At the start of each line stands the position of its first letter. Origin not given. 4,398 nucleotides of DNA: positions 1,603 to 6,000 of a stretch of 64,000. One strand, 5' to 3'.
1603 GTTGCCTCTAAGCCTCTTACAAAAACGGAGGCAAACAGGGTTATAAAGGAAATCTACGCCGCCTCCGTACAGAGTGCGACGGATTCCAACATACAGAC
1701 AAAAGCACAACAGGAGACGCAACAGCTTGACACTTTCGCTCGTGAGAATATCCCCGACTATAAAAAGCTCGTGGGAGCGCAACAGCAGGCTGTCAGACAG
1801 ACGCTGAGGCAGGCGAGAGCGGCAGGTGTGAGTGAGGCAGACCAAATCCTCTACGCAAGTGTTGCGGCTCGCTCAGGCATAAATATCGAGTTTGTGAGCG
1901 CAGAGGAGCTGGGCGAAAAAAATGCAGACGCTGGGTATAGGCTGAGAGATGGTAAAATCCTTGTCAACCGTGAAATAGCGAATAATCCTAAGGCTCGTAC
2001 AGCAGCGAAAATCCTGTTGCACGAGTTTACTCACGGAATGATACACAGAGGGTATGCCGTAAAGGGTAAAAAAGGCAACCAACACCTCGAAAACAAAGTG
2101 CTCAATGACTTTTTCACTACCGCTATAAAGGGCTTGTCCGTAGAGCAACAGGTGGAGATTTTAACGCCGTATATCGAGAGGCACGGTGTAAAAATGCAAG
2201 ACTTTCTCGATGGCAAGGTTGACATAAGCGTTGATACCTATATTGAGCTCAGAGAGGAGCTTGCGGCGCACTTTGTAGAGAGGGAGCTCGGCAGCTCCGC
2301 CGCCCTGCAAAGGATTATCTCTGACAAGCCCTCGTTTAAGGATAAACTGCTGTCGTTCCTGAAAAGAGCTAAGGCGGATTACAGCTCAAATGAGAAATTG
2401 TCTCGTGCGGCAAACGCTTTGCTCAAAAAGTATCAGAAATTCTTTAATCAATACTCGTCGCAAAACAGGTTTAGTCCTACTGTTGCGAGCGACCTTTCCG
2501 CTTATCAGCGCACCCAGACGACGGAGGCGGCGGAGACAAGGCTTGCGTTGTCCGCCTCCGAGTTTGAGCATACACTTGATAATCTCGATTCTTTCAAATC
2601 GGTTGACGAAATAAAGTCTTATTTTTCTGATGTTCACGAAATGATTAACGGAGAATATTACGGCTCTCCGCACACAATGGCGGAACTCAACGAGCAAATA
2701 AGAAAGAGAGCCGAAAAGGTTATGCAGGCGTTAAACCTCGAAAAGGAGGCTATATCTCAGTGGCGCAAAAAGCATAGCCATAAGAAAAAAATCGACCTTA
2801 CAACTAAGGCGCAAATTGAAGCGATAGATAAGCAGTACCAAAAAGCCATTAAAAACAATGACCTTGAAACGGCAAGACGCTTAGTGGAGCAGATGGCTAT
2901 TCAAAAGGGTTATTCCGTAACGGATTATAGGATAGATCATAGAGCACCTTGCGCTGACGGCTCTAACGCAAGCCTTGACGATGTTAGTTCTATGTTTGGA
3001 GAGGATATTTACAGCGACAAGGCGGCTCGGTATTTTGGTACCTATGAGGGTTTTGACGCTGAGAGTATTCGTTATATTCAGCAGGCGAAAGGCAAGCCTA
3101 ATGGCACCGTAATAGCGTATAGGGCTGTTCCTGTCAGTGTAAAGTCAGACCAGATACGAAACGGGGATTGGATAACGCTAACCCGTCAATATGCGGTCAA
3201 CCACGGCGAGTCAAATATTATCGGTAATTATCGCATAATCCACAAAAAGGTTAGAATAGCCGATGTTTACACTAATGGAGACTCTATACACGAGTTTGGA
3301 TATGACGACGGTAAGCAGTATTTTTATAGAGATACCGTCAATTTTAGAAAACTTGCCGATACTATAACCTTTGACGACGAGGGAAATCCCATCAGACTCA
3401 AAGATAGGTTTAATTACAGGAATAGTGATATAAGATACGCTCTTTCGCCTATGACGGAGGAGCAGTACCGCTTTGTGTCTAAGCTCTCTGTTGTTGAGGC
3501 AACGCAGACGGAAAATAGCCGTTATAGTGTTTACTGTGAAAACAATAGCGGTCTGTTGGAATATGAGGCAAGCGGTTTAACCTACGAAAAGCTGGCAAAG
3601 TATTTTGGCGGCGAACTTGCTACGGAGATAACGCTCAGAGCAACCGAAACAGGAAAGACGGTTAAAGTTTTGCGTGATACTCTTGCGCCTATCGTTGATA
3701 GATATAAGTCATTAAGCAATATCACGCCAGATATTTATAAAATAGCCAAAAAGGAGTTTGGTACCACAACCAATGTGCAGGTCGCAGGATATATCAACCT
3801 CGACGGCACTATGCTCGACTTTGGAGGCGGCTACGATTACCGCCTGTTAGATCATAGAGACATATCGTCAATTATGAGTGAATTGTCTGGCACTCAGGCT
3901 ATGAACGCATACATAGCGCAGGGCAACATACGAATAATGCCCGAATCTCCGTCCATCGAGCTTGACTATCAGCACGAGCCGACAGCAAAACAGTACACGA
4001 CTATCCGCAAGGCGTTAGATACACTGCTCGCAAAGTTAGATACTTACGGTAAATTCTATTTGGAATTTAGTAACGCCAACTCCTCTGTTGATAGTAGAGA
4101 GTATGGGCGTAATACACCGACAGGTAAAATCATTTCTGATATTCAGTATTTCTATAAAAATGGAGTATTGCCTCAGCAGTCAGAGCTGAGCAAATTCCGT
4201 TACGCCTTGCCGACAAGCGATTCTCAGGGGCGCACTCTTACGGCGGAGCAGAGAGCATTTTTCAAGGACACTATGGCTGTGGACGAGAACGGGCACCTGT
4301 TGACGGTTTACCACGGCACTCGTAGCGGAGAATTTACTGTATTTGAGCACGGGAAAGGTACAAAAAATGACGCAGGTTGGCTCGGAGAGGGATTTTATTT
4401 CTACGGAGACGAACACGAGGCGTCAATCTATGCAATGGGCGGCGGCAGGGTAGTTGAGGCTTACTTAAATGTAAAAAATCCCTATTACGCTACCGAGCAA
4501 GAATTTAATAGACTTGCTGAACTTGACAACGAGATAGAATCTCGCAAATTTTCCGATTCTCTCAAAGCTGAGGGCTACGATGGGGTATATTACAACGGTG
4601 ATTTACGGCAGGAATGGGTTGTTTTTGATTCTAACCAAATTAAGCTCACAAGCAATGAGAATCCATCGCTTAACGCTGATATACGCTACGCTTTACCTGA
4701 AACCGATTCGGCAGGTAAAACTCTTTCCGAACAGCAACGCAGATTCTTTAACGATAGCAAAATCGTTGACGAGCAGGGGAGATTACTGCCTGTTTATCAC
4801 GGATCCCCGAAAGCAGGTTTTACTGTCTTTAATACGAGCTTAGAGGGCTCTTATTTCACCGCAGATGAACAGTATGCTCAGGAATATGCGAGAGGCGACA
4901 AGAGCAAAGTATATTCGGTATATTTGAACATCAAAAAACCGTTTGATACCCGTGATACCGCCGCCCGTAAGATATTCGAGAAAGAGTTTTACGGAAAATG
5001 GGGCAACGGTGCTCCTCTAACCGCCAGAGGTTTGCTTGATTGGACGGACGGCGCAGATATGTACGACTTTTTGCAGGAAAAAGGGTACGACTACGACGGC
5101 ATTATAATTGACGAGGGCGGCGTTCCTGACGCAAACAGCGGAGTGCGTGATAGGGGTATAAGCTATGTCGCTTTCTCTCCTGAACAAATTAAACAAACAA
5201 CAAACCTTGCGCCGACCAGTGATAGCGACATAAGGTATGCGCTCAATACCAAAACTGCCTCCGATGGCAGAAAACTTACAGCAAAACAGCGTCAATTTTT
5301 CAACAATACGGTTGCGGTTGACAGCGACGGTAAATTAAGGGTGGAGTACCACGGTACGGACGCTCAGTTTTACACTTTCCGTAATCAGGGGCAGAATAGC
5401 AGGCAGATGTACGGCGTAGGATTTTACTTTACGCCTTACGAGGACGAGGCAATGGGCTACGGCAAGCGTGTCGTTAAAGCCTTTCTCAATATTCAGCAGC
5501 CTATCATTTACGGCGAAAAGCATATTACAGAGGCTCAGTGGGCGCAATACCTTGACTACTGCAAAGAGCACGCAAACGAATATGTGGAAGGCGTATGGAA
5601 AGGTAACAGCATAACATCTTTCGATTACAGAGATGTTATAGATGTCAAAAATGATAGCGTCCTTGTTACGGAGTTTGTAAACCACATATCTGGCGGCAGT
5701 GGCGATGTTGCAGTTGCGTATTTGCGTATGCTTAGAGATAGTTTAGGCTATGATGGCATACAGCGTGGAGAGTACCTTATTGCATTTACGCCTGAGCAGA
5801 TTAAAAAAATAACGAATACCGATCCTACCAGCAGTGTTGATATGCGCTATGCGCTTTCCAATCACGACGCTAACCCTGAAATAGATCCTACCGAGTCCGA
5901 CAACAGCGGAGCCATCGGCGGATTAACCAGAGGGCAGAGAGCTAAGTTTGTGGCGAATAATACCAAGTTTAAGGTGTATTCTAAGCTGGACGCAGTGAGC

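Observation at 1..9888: Giant (>3,290 aa) polyvalent protein with a zincin domain and effector-like modules punctuated by a recurring RYAL linker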

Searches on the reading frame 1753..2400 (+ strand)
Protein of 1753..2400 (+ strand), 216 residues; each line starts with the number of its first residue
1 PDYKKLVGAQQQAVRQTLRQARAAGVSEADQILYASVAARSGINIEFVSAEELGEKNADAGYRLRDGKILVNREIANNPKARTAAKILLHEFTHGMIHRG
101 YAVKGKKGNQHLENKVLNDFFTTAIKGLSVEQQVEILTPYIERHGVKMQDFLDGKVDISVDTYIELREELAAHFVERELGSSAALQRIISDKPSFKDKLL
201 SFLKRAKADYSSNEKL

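Call 84: search_protein_representatives(alignment_id=A6)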
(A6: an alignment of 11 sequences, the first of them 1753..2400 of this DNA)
Query: 11 sequences, 190 profile positions. Proteins with E-value up to 0.001 (for the whole library): 1465; up to 1e-10: 277; up to 1e-30: 162. The best 150 are listed.
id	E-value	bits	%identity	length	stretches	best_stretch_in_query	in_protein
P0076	3.3e-67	242.5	-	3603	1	2-190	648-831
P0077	1.4e-65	237.3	-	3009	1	2-190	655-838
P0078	8.7e-64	231.4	-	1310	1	2-190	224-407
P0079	1.3e-63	230.9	-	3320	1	3-190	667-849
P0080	3.2e-63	229.5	-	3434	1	1-190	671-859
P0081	5.0e-63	228.9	-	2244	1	2-190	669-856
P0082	8.3e-63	228.2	-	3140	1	2-190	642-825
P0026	2.2e-62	226.8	-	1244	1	1-190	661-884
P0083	6.9e-62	225.2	-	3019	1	1-190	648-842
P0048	1.9e-61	223.7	-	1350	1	2-190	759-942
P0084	1.3e-59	217.7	-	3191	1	2-190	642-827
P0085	1.1e-58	214.8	-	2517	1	1-190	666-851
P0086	2.7e-58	213.5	-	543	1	2-190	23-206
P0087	2.6e-57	210.3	-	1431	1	2-190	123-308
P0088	1.2e-56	208.1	-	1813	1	2-190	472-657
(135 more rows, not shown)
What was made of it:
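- The zincin profile finds 1,465 cluster representatives; 162 reach E<=1e-30, and most of the 150 best listed are giants (call 84).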

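Call 89: search_protein_families(library=pfam, alignment_id=A7, max_evalue=0.001)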
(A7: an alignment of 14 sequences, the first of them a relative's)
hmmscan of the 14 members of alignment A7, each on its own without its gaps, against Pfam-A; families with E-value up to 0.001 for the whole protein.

A. member 1, P0076 (3603 aa): 4 families
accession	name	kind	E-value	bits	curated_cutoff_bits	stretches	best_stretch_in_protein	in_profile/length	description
PF18814.6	PBECR5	-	1.9e-42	146.3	25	1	1432-1585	7-160/239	phage-Barnase-EndoU-ColicinE5/D-RelE like nuclease5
PF18760.7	ART-PolyVal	-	6.8e-39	134.3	31.2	3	1145-1302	1-134/140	ADP-Ribosyltransferase in polyvalent proteins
PF18812.6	PBECR3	-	2.6e-12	47.1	30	1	933-1044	4-111/115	phage-Barnase-EndoU-ColicinE5/D-RelE like nuclease3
PF13151.12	DUF3990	-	0.00021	21.4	32.2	0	1152-1215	2-62/152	Protein of unknown function (DUF3990)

B. families by the number of members that match (of 14 scanned): 8 families
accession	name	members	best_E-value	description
PF18760.7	ART-PolyVal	11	5.6e-65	ADP-Ribosyltransferase in polyvalent proteins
PF18814.6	PBECR5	4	2.1e-59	phage-Barnase-EndoU-ColicinE5/D-RelE like nuclease5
PF18812.6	PBECR3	4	2.6e-12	phage-Barnase-EndoU-ColicinE5/D-RelE like nuclease3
PF13151.12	DUF3990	3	0.00021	Protein of unknown function (DUF3990)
PF18838.6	LPD23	1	8.5e-23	Large polyvalent protein associated domain 23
PF18798.6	LPD3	1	3.8e-07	Large polyvalent protein-associated domain 3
PF00644.27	PARP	1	3.4e-05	Poly(ADP-ribose) polymerase catalytic domain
PF01424.28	R3H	1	0.00067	R3H domain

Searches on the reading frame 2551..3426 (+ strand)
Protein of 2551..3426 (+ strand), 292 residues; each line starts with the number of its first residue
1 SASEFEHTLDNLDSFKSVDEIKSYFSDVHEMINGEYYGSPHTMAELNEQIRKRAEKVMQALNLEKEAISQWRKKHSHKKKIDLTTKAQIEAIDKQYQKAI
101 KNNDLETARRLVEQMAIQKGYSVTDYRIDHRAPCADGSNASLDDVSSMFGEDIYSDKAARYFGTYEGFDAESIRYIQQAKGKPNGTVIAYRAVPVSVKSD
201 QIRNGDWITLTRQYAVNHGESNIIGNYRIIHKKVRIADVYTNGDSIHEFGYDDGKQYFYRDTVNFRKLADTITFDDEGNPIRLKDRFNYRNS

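Call 42: search_solved_structures(query=window:2551-3426:+, max_evalue=1, show_alignments=1)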
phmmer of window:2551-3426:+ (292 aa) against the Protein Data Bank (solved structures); distinct sequences matched with E-value up to 1: 2.
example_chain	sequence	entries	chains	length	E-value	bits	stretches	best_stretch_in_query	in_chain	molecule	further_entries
7wki_B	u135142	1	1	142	0.27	14.2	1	118-197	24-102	Anti-CFH nanobody (VHH)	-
6tdu_AN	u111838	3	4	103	0.48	13.4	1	47-97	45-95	inhibitor of F1 (IF1)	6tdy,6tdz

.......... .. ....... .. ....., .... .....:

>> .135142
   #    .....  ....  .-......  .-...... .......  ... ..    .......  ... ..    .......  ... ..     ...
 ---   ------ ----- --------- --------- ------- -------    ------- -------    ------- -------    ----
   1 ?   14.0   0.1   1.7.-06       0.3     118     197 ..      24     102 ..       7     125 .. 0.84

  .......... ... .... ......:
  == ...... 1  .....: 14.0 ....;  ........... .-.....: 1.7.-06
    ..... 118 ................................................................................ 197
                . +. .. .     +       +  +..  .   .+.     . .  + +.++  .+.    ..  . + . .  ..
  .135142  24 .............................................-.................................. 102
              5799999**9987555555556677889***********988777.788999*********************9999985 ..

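Call 50: search_protein_families(library=pfam, proteins=[window:2551-3426:+], max_evalue=0.01)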
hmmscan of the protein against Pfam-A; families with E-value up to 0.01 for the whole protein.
window:2551-3426:+ (292 aa): 0 families

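Call 74: search_protein_families(library=ncbifam, proteins=[window:2551-3426:+], max_evalue=0.01)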
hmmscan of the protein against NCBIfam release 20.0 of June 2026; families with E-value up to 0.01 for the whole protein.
window:2551-3426:+ (292 aa): 0 families
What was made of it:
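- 2809..3315 (+): Cargo module: 'ParB C-terminal domain'-like (phrog_2579), function unknown (aa ~937-1105). No Pfam, NCBIfam or PDB hit (calls 42, 50, 74).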

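Call 75: search_protein_families(library=phrogs, proteins=[window:2551-3426:+], max_evalue=0.01)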
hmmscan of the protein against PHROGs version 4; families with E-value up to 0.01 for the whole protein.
window:2551-3426:+ (292 aa): 1 family
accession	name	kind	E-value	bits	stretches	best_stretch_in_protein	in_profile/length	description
phrog_2579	-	DNA, RNA and nucleotide metabolism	3.7e-33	116.2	1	87-255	300-464/472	ParB C-terminal domain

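Call 76: search_dna_similar(query=window:2551-3426:+, collection=phages, mode=protein, max_rows=12)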
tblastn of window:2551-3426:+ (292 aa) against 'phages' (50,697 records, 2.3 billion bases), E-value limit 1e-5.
Records with a match: 174; places in all: 174; records where one place covers at least 80% of the query: 0.
Best place of each record, by identity: <60% 174.
By first word of the organism name: Mycobacterium 159; Vibrio 8; Caudoviricetes 3; Bacteriophage 2; Rhodococcus 2.
By host as written in the record: Mycobacterium smegmatis mc2 155 114; Mycobacterium smegmatis mc#155 17; Mycobacterium smegmatis mc2155 16; Mycobacterium sp. 7; - 5; Mycobacterium 2; Vibrio alginolyticus NBRC 15630 = ATCC 17749 2; Vibrio harveyi 2; and 8 more.
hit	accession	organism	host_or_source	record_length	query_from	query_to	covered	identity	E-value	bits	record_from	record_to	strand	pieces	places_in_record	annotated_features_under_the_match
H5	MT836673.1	Bacteriophage sp.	human fecal samples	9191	90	292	70%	37.7%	4e-30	125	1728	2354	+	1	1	record has no annotation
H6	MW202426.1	Caudoviricetes sp.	Manatee Spring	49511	93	292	68%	38.2%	7e-34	136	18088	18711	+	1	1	coil containing protein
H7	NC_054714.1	Mycobacterium phage Phabba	Mycobacterium smegmatis mc2 155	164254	105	252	51%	37.7%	3e-18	91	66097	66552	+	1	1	ParB C-terminal domain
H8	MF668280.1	Mycobacterium phage Phabba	Mycobacterium smegmatis mc2 155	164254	105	252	51%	37.7%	3e-18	91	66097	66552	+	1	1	hypothetical protein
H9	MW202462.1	Caudoviricetes sp.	Manatee Spring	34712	98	251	53%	33.2%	5e-22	101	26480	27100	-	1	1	hypothetical protein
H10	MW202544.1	Bacteriophage sp.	Manatee Spring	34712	98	251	53%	33.2%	5e-22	101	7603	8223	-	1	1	hypothetical protein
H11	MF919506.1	Mycobacterium phage FireRed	Mycobacterium smegmatis mc2 155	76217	123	252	45%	36.9%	5e-14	78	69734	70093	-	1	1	hypothetical protein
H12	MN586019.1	Mycobacterium phage Stark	Mycobacterium smegmatis mc#155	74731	123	252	45%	36.2%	8e-15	81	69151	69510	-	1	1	127: hypothetical protein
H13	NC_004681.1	Mycobacterium phage Cjw1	Mycobacterium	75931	123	252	45%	36.2%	8e-15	81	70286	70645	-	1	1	ParB C-terminal domain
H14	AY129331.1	Mycobacterium phage Cjw1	Mycobacterium sp.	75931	123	252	45%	36.2%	8e-15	81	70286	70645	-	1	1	127: hypothetical protein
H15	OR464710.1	Mycobacterium phage mushipu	Mycolicibacterium smegmatis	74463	123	252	45%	36.2%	8e-15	80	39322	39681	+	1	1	hypothetical protein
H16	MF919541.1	Mycobacterium phage YassJohnny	Mycobacterium smegmatis mc2 155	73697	123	252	45%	36.2%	1e-14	80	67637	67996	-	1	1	hypothetical protein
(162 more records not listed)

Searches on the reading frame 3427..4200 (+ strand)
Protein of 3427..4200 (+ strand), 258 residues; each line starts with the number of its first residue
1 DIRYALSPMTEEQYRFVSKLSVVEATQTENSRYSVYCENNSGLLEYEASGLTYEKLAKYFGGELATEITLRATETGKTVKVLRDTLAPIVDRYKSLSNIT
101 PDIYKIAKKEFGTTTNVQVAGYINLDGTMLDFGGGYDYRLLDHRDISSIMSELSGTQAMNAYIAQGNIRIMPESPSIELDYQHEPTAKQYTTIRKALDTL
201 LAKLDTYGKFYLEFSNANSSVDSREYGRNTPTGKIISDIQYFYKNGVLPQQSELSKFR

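Call 6: search_protein_families(library=pfam, proteins=[window:3427-4200:+], max_evalue=1)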
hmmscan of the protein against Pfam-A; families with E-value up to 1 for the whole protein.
window:3427-4200:+ (258 aa): 0 families

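Call 43: search_solved_structures(query=window:3427-4200:+, max_evalue=1, show_alignments=1)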
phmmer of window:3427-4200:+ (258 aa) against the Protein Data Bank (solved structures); distinct sequences matched with E-value up to 1: 0.

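Call 74: search_protein_families(library=ncbifam, proteins=[window:3427-4200:+], max_evalue=0.01)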
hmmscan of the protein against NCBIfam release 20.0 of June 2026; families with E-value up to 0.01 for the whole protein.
window:3427-4200:+ (258 aa): 0 families

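Call 75: search_protein_families(library=phrogs, proteins=[window:3427-4200:+], max_evalue=0.01)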
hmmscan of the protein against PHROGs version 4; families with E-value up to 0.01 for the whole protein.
window:3427-4200:+ (258 aa): 0 families

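Call 77: search_dna_similar(query=window:3427-4200:+, collection=phages, mode=protein, max_rows=12)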
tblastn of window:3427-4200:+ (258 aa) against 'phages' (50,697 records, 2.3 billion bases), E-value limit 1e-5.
Records with a match: 1; places in all: 1; records where one place covers at least 80% of the query: 0.
Best place of each record, by identity: <60% 1.
By first word of the organism name: Rhodobacteraceae 1.
By host as written in the record: - 1.
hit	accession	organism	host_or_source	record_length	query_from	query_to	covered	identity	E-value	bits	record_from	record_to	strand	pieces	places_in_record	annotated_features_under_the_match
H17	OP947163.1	Rhodobacteraceae phage LS06-2018-MD07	-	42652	96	198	40%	36.9%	1e-7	58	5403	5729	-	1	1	methyltransferase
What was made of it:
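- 3445..4191 (+): Cargo module X (aa 1149-1397), orphan. One weak tblastn hit under a 'methyltransferase' (call 77).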

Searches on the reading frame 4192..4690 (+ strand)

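Call 6: search_protein_families(library=pfam, proteins=[window:4192-4690:+], max_evalue=1)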
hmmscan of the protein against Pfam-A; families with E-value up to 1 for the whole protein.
window:4192-4690:+ (166 aa): 1 family
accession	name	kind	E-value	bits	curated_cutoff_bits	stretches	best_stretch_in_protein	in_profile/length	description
PF18760.7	ART-PolyVal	-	3.3e-25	89.9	31.2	1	31-158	1-138/140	ADP-Ribosyltransferase in polyvalent proteins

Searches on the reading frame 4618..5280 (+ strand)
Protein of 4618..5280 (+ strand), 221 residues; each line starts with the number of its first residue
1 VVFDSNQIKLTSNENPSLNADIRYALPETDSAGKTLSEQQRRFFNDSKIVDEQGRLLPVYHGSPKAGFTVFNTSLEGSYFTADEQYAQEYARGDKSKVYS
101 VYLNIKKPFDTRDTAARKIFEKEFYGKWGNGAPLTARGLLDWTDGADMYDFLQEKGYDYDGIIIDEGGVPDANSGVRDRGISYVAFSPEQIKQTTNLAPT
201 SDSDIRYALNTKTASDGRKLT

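Call 6: search_protein_families(library=pfam, proteins=[window:4678-5240:+], max_evalue=1)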
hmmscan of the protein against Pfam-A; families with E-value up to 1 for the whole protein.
window:4678-5240:+ (187 aa): 3 families
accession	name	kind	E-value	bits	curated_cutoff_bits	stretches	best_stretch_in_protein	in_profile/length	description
PF18760.7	ART-PolyVal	-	4.8e-24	86.1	31.2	1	31-179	1-138/140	ADP-Ribosyltransferase in polyvalent proteins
PF08230.16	CW_7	-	0.019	15.2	25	0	122-141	12-31/40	CW_7 repeat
PF06537.16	DHOR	-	0.037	12.9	22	1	65-143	165-249/499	Di-haem oxidoreductase, putative peroxidase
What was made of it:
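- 4768..5214 (+): ART-PolyVal module 2 (aa ~1590-1738). Pfam E 4.8e-24 (call 6).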

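Call 46: find_homologous_proteins(query=window:4618-5280:+, max_evalue=0.000001)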
Query window:4618-5280:+ (221 aa): 21 proteins with E <= 0.000001 among 221 candidates.
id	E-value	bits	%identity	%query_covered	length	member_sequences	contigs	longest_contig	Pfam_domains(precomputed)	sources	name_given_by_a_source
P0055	4.0e-51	192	46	86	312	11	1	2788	PF18814.7,PF18760.8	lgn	-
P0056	1.5e-50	190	49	81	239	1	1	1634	PF18760.8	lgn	-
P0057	1.5e-49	187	58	69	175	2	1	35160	PF18760.8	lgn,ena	-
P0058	2.9e-42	163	49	72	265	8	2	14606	PF18760.8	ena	-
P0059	6.3e-41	158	50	75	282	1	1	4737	PF18760.8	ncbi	-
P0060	6.7e-41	158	41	94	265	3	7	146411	PF18760.8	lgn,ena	-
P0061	2.8e-40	156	53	54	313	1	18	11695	PF18760.8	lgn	-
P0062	4.6e-38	149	44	81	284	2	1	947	PF18760.8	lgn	-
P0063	2.0e-37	147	47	68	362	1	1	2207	PF18760.8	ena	-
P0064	6.9e-37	145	48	67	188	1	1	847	PF18760.8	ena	-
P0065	2.8e-34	137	44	76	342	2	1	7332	PF18760.8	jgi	-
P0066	1.4e-33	134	46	62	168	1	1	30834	PF18760.8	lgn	-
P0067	1.7e-32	131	51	56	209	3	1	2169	PF18760.8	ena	-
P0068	2.0e-30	124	40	83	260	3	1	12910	PF18760.8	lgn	-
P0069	4.4e-30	123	43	76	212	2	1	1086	PF18760.8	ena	-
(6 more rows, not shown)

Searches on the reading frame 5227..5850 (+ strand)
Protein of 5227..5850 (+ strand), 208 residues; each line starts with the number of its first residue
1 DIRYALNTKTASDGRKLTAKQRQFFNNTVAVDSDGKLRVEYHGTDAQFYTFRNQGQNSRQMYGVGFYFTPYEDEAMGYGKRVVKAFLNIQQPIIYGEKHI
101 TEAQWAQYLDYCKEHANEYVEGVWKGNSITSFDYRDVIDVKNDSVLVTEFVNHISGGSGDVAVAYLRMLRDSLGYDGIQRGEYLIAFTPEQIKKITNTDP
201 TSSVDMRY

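Call 6: search_protein_families(library=pfam, proteins=[window:5227-5850:+], max_evalue=1)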
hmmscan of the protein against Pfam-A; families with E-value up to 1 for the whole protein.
window:5227-5850:+ (208 aa): 3 families
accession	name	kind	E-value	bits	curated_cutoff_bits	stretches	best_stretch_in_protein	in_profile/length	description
PF18760.7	ART-PolyVal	-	1.1e-18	68.8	31.2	1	32-201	1-139/140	ADP-Ribosyltransferase in polyvalent proteins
PF13151.12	DUF3990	-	0.0038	17.3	32.2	1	41-83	4-46/152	Protein of unknown function (DUF3990)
PF07023.17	DUF1315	-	0.13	12.8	25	0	6-30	19-43/82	Protein of unknown function (DUF1315)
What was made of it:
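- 5320..5829 (+): ART-PolyVal module 3 (aa ~1774-1943). Pfam E 1.1e-18 (call 6).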
